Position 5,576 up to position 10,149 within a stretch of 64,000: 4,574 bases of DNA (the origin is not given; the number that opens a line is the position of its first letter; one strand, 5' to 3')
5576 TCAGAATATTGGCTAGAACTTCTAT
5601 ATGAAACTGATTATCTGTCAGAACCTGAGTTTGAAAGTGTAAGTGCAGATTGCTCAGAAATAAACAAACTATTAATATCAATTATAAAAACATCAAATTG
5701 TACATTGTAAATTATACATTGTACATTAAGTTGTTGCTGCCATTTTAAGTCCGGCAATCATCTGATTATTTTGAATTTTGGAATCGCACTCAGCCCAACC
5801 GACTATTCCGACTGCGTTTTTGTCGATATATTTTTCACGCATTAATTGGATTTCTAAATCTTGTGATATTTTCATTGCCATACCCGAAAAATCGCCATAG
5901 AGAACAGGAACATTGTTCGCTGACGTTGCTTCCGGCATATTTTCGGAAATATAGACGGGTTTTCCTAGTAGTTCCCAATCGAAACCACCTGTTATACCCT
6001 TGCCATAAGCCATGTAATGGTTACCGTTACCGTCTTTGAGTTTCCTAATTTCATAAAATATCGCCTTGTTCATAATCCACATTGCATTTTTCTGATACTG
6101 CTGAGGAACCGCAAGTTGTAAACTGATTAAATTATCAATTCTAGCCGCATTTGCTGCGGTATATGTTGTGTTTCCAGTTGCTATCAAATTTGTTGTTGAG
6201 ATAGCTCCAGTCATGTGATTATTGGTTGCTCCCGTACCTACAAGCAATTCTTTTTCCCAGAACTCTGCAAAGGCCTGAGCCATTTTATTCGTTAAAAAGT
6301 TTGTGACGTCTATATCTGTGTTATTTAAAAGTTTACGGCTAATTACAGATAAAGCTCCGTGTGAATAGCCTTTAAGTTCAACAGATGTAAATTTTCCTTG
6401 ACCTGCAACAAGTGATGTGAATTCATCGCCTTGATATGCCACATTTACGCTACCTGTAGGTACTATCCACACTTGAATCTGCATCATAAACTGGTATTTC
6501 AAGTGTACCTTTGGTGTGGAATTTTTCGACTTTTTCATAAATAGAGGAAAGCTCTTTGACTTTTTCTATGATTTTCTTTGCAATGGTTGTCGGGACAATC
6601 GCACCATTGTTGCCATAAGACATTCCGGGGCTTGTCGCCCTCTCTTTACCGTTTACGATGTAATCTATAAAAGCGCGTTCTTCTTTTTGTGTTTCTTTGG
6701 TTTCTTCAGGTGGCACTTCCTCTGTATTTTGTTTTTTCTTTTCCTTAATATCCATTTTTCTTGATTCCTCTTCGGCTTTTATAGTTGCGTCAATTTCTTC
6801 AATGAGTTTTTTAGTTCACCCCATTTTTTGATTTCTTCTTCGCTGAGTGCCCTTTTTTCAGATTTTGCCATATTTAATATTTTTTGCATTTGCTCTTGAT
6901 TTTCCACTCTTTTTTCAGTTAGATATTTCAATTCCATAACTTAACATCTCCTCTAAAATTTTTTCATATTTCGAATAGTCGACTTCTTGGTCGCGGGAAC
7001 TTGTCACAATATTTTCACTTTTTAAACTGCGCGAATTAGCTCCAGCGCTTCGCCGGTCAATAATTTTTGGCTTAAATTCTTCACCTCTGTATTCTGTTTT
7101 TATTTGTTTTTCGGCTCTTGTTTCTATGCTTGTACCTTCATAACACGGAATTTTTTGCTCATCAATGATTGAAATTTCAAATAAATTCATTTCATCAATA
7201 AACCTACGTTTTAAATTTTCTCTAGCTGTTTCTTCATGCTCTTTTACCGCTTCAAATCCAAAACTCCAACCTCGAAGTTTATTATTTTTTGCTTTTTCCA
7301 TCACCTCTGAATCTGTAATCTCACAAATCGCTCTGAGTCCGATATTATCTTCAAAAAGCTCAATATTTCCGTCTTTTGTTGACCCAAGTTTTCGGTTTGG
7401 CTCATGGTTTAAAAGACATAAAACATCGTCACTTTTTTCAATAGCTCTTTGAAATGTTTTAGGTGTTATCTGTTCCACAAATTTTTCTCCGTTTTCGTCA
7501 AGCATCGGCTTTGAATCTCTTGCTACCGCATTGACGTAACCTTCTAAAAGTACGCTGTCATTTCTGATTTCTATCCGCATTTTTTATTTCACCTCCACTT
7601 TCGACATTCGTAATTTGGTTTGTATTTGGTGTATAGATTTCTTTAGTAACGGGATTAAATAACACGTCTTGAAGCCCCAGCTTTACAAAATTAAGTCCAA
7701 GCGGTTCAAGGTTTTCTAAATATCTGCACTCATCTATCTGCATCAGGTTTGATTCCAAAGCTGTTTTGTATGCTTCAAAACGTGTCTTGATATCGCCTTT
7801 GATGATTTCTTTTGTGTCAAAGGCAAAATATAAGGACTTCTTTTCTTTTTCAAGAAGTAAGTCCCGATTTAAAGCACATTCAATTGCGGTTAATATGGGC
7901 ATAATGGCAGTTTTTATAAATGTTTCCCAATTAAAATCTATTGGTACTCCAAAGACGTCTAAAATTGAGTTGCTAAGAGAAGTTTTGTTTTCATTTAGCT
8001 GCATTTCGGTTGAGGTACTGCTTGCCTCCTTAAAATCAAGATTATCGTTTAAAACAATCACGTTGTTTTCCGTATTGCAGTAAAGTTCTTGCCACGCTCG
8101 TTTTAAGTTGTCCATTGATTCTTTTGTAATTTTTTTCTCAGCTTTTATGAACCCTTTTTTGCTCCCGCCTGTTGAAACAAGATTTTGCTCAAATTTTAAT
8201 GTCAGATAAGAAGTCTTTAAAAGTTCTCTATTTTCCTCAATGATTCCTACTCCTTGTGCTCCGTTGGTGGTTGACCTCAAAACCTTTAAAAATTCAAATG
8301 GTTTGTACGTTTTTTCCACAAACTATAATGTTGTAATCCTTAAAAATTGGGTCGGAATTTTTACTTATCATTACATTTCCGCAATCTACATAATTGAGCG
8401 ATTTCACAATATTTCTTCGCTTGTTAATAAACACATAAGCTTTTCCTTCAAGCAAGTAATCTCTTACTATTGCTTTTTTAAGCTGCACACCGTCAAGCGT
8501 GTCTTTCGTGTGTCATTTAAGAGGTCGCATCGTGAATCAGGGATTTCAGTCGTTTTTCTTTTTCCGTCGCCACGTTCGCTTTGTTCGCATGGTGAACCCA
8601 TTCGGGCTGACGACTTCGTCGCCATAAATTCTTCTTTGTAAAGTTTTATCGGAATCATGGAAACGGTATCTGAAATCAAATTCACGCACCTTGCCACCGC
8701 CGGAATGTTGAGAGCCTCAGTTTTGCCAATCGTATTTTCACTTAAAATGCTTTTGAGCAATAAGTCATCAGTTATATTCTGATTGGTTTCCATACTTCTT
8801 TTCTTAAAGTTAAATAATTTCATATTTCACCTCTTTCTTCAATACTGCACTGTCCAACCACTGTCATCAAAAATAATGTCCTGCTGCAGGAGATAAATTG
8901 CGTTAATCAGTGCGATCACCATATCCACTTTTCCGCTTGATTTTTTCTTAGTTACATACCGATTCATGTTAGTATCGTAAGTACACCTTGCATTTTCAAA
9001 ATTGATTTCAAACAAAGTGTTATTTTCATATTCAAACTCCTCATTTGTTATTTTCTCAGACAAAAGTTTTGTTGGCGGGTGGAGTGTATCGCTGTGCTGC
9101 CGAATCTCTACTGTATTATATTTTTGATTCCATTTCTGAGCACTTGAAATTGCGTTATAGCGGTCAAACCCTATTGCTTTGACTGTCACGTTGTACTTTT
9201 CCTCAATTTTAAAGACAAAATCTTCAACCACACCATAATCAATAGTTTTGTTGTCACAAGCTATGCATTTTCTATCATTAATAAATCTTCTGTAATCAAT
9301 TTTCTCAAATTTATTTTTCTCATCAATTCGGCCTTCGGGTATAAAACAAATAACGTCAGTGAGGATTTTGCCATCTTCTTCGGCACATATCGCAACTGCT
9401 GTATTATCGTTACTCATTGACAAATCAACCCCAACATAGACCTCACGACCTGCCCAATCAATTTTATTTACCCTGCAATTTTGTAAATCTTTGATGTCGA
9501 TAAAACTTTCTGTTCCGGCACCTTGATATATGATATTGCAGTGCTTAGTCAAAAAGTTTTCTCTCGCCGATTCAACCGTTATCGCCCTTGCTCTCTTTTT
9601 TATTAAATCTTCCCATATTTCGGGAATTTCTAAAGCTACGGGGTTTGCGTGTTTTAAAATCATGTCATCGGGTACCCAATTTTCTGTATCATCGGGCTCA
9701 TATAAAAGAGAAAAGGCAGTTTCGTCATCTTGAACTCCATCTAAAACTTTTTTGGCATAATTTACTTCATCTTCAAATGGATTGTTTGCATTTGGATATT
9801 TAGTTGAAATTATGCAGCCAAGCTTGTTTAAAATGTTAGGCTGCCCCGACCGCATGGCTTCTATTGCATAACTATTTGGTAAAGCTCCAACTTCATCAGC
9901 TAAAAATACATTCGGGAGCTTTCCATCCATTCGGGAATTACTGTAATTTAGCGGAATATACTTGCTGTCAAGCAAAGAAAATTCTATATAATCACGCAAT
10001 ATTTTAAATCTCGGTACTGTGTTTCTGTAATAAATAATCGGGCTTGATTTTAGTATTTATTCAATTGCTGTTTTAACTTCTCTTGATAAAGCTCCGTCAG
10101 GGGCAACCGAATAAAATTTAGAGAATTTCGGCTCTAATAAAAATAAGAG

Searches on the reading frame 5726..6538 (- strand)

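Call 37: search_protein_families(library=pfam, proteins=[window:5726-6538:-], max_evalue=0.0001)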
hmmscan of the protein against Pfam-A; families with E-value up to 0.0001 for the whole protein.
window:5726-6538:- (270 aa): 1 family
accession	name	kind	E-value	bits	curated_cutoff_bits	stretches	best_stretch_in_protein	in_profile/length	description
PF05065.19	Phage_capsid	-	3.4e-43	148.5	24.2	1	25-265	41-279/280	Phage capsid family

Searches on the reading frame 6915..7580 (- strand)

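Call 37: search_protein_families(library=pfam, proteins=[window:6915-7580:-], max_evalue=0.0001)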
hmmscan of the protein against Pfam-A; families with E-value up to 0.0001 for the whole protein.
window:6915-7580:- (221 aa): 1 family
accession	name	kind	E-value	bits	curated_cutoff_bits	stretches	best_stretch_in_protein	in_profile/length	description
PF04586.22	Peptidase_S78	-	1.5e-31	110.2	21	1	8-158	12-158/165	Caudovirus prohead serine protease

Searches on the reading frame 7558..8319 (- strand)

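Call 37: search_protein_families(library=pfam, proteins=[window:7558-8319:-], max_evalue=0.0001)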
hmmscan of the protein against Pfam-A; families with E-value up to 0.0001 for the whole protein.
window:7558-8319:- (253 aa): 1 family
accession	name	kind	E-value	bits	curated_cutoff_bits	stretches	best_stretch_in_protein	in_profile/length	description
PF04860.17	Phage_portal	-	1.6e-32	113.4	39.1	1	16-203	122-321/321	Phage portal protein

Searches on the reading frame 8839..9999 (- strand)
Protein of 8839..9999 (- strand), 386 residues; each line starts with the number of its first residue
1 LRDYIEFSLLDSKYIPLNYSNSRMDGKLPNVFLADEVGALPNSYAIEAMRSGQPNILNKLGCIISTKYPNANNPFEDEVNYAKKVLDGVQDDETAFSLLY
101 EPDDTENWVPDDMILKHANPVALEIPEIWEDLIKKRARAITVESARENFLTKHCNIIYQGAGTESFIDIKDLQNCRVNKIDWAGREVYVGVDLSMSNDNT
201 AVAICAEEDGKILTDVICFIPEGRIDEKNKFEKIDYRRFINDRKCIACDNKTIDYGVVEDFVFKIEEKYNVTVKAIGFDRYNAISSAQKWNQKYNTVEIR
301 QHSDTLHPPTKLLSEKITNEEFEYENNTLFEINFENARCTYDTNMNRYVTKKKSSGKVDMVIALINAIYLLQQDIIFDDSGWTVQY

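Call 37: search_protein_families(library=pfam, proteins=[window:8839-9999:-], max_evalue=0.0001)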
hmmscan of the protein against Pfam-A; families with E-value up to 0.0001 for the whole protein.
window:8839-9999:- (386 aa): 2 families
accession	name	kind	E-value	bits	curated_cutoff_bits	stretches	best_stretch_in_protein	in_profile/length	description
PF20441.4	TerL_nuclease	-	1.4e-39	136.5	24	1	91-369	3-280/286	Terminase large subunit, endonuclease domain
PF03354.21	TerL_ATPase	-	5.3e-05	23.4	23.7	0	1-84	95-178/178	Terminase large subunit, ATPase domain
